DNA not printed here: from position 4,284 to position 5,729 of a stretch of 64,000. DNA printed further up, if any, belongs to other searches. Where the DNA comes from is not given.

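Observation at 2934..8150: Locus A: two YheC/YheD-type ATP-grasp genes coupled to two MurF-type Mur ligases, outside any cell-wall (dcw) context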

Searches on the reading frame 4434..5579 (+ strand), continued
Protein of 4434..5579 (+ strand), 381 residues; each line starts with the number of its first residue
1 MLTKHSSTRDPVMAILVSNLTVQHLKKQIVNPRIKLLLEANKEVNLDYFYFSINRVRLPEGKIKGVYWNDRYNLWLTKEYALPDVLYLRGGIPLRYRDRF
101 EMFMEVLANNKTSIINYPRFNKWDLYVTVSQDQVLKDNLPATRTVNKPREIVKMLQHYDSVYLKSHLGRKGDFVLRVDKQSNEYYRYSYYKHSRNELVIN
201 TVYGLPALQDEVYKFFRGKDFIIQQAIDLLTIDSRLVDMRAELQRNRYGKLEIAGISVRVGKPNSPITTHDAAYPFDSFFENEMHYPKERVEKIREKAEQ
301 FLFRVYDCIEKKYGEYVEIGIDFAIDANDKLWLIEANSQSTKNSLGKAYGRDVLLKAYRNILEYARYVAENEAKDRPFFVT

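Call 52: search_solved_structures(query=L007:11170-12573:+, max_evalue=1e-10, show_alignments=1)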
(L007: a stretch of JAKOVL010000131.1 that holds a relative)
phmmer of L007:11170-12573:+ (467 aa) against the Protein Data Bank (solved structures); distinct sequences matched with E-value up to 1e-10: 26.
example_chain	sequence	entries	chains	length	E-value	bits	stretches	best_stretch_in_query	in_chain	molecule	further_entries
1gg4_A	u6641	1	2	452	3.1e-50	174.5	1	3-462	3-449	UDP-N-ACETYLMURAMOYLALANYL-D-GLUTAMYL-2,6-DIAMINOPIMELATE-D-ALANYL-D-ALANYL LIGASE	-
4ziy_A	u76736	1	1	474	3e-48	167.9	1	4-461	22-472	UDP-N-acetylmuramoyl-tripeptide--D-alanyl-D-alanine ligase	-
4qdi_A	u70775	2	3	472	3.8e-48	167.6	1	4-461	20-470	UDP-N-acetylmuramoyl-tripeptide--D-alanyl-D-alanine ligase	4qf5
4cvk_A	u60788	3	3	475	1.4e-46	162.4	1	23-461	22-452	UDP-N-acetylmuramoyl-tripeptide--D-alanyl-D-alanine ligase | UDP-N-ACETYLMURAMOYL-TRIPEPTIDE--D-ALANYL-D- ALANINE LIGASE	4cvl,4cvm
8f5d_A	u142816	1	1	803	1.3e-38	136.2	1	52-320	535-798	Multifunctional fusion protein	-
3zm5_A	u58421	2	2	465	3.5e-37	131.5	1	36-460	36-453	UDP-N-ACETYLMURAMOYL-TRIPEPTIDE--D-ALANYL-D-ALANINE LIGASE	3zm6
2am1_A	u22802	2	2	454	7.4e-37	130.4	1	36-457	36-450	UDP-N-acetylmuramoylalanine-D-glutamyl-lysine-D-alanyl-D-alanine ligase, MurF protein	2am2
3zl8_A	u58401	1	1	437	1.5e-35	126.1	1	28-465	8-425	UDP-N-ACETYLMURAMOYL-TRIPEPTIDE--D-ALANYL-D-ALANINE LIGASE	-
4bub_A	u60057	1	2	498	4.7e-19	71.7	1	23-367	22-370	UDP-N-ACETYLMURAMOYL-L-ALANYL-D-GLUTAMATE--LD-LYSINE LIGASE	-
3lk7_A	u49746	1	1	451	7e-19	71.1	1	109-360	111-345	UDP-N-acetylmuramoylalanine--D-glutamate ligase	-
7ufp_I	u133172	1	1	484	3.3e-16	62.3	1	98-366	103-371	Mur ligase middle domain protein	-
6vr8_I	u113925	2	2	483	3.5e-16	62.3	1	98-366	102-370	Mur ligase middle domain protein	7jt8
6x9f_A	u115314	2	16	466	2.7e-15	59.4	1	103-356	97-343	UDP-N-acetylmuramate--L-alanine ligase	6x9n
29zm_A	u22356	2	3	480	2.9e-15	59.2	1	103-356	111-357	UDP-N-acetylmuramate--L-alanine ligase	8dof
9s8i_A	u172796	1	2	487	3e-15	59.2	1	103-356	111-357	UDP-N-acetylmuramate--L-alanine ligase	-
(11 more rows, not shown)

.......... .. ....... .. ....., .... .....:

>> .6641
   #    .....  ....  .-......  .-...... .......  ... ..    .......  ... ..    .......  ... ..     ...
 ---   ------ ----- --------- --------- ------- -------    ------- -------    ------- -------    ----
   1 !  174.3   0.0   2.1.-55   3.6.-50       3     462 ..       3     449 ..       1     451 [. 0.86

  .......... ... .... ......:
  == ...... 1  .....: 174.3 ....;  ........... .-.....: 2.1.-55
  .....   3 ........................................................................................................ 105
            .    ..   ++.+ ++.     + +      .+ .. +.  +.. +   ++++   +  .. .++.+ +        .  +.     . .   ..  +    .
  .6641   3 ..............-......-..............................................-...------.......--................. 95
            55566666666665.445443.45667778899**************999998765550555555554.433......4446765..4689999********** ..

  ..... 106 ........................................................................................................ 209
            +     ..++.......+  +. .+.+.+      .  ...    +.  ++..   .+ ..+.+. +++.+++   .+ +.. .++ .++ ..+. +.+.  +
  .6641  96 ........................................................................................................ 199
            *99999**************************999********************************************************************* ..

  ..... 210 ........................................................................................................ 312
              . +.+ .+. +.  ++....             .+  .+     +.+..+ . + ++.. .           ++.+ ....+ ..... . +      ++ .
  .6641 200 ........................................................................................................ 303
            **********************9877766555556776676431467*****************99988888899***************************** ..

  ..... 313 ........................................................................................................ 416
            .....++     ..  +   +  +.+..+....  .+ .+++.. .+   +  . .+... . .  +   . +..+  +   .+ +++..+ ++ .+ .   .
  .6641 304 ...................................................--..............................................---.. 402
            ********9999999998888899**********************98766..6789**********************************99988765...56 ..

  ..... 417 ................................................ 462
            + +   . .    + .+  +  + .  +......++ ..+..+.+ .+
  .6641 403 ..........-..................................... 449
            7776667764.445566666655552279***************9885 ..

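Call 54: search_solved_structures(query=window:4434-5579:+, max_evalue=1, show_alignments=1)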
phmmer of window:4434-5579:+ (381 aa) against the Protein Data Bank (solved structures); distinct sequences matched with E-value up to 1: 9.
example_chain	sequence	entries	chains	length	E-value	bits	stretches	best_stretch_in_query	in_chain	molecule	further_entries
7uj6_A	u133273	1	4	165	0.081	15.3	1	254-375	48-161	Outer surface protein C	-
4e36_A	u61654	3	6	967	0.56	12.6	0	97-162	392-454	Endoplasmic reticulum aminopeptidase 2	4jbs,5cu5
5ab2_A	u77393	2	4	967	0.56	12.6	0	97-162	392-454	ENDOPLASMIC RETICULUM AMINOPEPTIDASE 2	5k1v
6ea4_A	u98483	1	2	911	0.74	12.2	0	98-162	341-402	Endoplasmic reticulum aminopeptidase 2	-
7p7p_A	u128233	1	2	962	0.81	12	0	98-162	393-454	Endoplasmic reticulum aminopeptidase 2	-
7nsk_A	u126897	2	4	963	0.81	12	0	98-162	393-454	Endoplasmic reticulum aminopeptidase 2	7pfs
7nup_A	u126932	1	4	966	0.82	12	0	98-162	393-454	Endoplasmic reticulum aminopeptidase 2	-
3se6_A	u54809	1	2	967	0.82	12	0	98-162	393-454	Endoplasmic reticulum aminopeptidase 2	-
5ab0_A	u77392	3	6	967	0.82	12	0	98-162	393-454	ENDOPLASMATIC RETICULUM AMINOPEPTIDASE 2 | Endoplasmic reticulum aminopeptidase 2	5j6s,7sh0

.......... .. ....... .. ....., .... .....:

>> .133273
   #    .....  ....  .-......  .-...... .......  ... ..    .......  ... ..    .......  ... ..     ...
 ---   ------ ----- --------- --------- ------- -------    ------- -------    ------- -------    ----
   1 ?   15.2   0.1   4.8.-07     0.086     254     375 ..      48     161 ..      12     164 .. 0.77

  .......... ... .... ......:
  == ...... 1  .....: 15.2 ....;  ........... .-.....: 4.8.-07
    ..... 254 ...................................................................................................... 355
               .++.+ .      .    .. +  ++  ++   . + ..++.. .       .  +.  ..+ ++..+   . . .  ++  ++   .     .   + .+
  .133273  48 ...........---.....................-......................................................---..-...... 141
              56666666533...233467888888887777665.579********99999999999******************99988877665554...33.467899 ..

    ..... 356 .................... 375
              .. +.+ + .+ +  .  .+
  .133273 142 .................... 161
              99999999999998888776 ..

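Call 61: predict_structure(alignment_id=A1)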
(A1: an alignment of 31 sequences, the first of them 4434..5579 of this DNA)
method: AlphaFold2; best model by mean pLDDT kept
length: 381 residues; sequences in the alignment: 31
mean_pLDDT: 92.3   pTM: 0.89
mean pLDDT of the five models: 92.3, 91.6, 91.5, 90.8, 90.0
residues with pLDDT >= 90: 321; 70-90: 42; 50-70: 5; < 50: 13
segments of 3 or more residues with pLDDT < 50: 1-7, 376-381
pLDDT, mean of each block of 10 residues (from residue 1): 51 97 97 96 97 94 97 98 95 92 94 92 96 97 96 95 90 92 90 90 95 95 95 94 97 98 81 96 97 98 97 94 95 95 95 97 96 52 32
secondary structure, 60 per line:
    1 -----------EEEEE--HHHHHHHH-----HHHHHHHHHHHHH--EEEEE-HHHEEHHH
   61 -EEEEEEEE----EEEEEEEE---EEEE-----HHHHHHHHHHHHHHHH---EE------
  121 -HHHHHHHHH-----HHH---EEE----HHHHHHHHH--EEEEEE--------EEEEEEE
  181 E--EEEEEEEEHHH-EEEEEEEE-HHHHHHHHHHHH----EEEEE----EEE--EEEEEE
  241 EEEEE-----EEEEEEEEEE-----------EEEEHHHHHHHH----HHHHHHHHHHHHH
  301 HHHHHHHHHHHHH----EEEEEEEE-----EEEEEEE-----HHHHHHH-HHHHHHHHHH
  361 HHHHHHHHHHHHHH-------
elements in order: E12-16 H19-26 H32-44 E47-51 E62-69 E74-81 E85-88 H94-109 H122-130 E142-144 H149-157 E160-165 E174-181 E184-191 E196-203 H205-216 E221-225 E230-232 E235-245 E251-260 E272-275 H276-283 H288-313 E318-325 E331-337 H343-349 H351-374

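Call 64: fold_search(model_id=the predicted structure, library=pdb)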
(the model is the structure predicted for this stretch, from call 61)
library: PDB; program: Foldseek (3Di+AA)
matches with E <= 10: 1265; with E <= 0.001: 586
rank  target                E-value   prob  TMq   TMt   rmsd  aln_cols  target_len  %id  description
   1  7mgv_A                6.6e-13  1.00  0.47  0.52   9.2       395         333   12  Chryseobacterium gregarium RiPP-associated ATP-grasp ligase in complex with ADP, and a leader and core peptide (released 2021-06-23)
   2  7drm_A                1.2e-11  1.00  0.47  0.55   9.1       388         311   13  Structure of ATP-grasp ligase PsnB complexed with minimal precursor, Mg, and ADP (released 2021-09-08)
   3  3vpb_A                1.3e-11  1.00  0.53  0.69   6.3       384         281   14  ArgX from Sulfolobus tokodaii complexed with LysW/Glu/ADP/Mg/Zn/Sulfate (released 2013-02-27)
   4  7m4s_A                1.6e-11  1.00  0.48  0.57   8.9       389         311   11  Crystal structure of macrocyclase AMdnB from Anabaena sp. PCC 7120 (released 2021-11-03)
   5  7m4s_B                1.7e-11  1.00  0.43  0.50   9.7       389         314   11  Crystal structure of macrocyclase AMdnB from Anabaena sp. PCC 7120 (released 2021-11-03)
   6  3vpb_B                1.9e-11  1.00  0.53  0.69   6.3       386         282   14  ArgX from Sulfolobus tokodaii complexed with LysW/Glu/ADP/Mg/Zn/Sulfate (released 2013-02-27)
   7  1gsa                  2.3e-11  1.00  0.55  0.65   5.8       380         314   14  STRUCTURE OF GLUTATHIONE SYNTHETASE COMPLEXED WITH ADP AND GLUTATHIONE (released 1996-06-20)
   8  7drp_A                4.3e-11  1.00  0.47  0.55   9.0       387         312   12  Structure of ATP-grasp ligase PsnB complexed with phosphomimetic variant of minimal precursor, Mg, and ADP (released 2021-09-08)
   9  7drm_C                5.1e-11  1.00  0.47  0.56   9.1       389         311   12  Structure of ATP-grasp ligase PsnB complexed with minimal precursor, Mg, and ADP (released 2021-09-08)
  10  6dgi_B                5.4e-11  1.00  0.52  0.58   7.9       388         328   10  The crystal structure of D-alanyl-alanine synthetase A from Vibrio cholerae O1 biovar eltor str. N16961 (released 2018-05-30)
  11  3se7_B                5.7e-11  1.00  0.49  0.55   8.6       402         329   12  ancient VanA (released 2011-09-14)
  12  7drp_B                5.7e-11  1.00  0.45  0.56   8.3       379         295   11  Structure of ATP-grasp ligase PsnB complexed with phosphomimetic variant of minimal precursor, Mg, and ADP (released 2021-09-08)
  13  3i12_D                6.1e-11  1.00  0.50  0.53   7.9       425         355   13  The crystal structure of the D-alanyl-alanine synthetase A from Salmonella enterica subsp. enterica serovar Typhimuriu (released 2009-08-18)
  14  6jil_B                6.4e-11  1.00  0.52  0.64   6.8       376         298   11  Crystal structure of D-cycloserine synthetase DcsG (released 2019-12-18)
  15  7drm_B                6.8e-11  1.00  0.45  0.56   8.9       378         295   13  Structure of ATP-grasp ligase PsnB complexed with minimal precursor, Mg, and ADP (released 2021-09-08)
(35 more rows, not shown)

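Call 80: search_protein_families(library=pfam, proteins=[L007:373-789:+, L007:1461-1919:+, L007:1973-4417:+, L007:4419-5564:+], max_evalue=0.001)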
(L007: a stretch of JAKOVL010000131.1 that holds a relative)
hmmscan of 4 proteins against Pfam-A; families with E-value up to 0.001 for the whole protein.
L007:373-789:+ (138 aa): 0 families

L007:1461-1919:+ (152 aa): 0 families

L007:1973-4417:+ (814 aa): 6 families
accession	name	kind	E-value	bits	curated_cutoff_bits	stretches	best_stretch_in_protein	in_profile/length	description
PF00535.33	Glycos_transf_2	-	2.5e-36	125.6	23.3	1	201-331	1-131/168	Glycosyl transferase family 2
PF13641.12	Glyco_tranf_2_3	-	2e-10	41.5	27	1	198-319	1-127/230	Glycosyltransferase like family 2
PF10111.15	Glyco_tranf_2_2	-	4.7e-09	36.6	27.3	1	201-300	1-103/276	Glycosyltransferase like family 2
PF00534.26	Glycos_transf_1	-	5.9e-08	32.9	26.4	1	676-786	45-165/172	Glycosyl transferases group 1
PF13692.12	Glyco_trans_1_4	-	3e-07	31.2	27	1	676-776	32-139/142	Glycosyl transferases group 1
PF13524.12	Glyco_trans_1_2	-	0.0003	21.2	25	0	737-804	67-139/144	Glycosyl transferase-like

L007:4419-5564:+ (381 aa): 5 families
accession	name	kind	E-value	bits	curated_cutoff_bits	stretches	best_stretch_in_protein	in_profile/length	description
PF00534.26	Glycos_transf_1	-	6.8e-42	143.4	26.4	1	184-356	2-171/172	Glycosyl transferases group 1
PF13692.12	Glyco_trans_1_4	-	2.2e-32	112.7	27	1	197-342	2-141/142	Glycosyl transferases group 1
PF13524.12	Glyco_trans_1_2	-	3.2e-13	50.3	25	1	218-372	5-143/144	Glycosyl transferase-like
PF20706.3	GT4-conflict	-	8.1e-11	42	26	1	124-369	136-383/385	Family 4 Glycosyltransferase in conflict systems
PF13439.12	Glyco_transf_4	-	7.4e-08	33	28.5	1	73-171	63-170/170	Glycosyltransferase Family 4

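Call 91: search_protein_families(library=ncbifam, proteins=[L007:11170-12573:+], max_evalue=1e-40)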
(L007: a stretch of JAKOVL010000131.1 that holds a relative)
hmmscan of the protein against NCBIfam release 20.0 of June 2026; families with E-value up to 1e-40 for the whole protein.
L007:11170-12573:+ (467 aa): 6 families
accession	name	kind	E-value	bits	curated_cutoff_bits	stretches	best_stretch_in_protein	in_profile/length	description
TIGR01143.1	murF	subfamily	9e-102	341.1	288.6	1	35-458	5-417/418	UDP-N-acetylmuramoyl-tripeptide--D-alanyl-D-alanine ligase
NF008896.0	PRK11929.1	equivalog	6.3e-101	338.7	1023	1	31-462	532-959/965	bifunctional UDP-N-acetylmuramoyl-L-alanyl-D-glutamate--2,6-diaminopimelate ligase MurE/UDP-N-acetylmuramoyl-tripeptide--D-alanyl-D-alanine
NF010693.0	PRK14093.1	equivalog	3.6e-68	230.4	544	1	18-463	20-468/479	UDP-N-acetylmuramoylalanyl-D-glutamyl-2,6-diaminopimelate--D-alanyl-D-alanine ligase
NF008041.0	PRK10773.1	equivalog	2.4e-65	221.1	551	1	1-463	1-451/453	UDP-N-acetylmuramoyl-tripeptide--D-alanyl-D-alanine ligase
NF008897.0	PRK11930.1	equivalog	1e-55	189.1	804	1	4-462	3-456/822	bifunctional UDP-N-acetylmuramoyl-tripeptide:D-alanyl-D-alanine ligase/alanine racemase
NF001126.0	PRK00139.1-4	equivalog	1.2e-42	146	373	0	8-366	5-372/486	UDP-N-acetylmuramoyl-L-alanyl-D-glutamate--2,6-diaminopimelate ligase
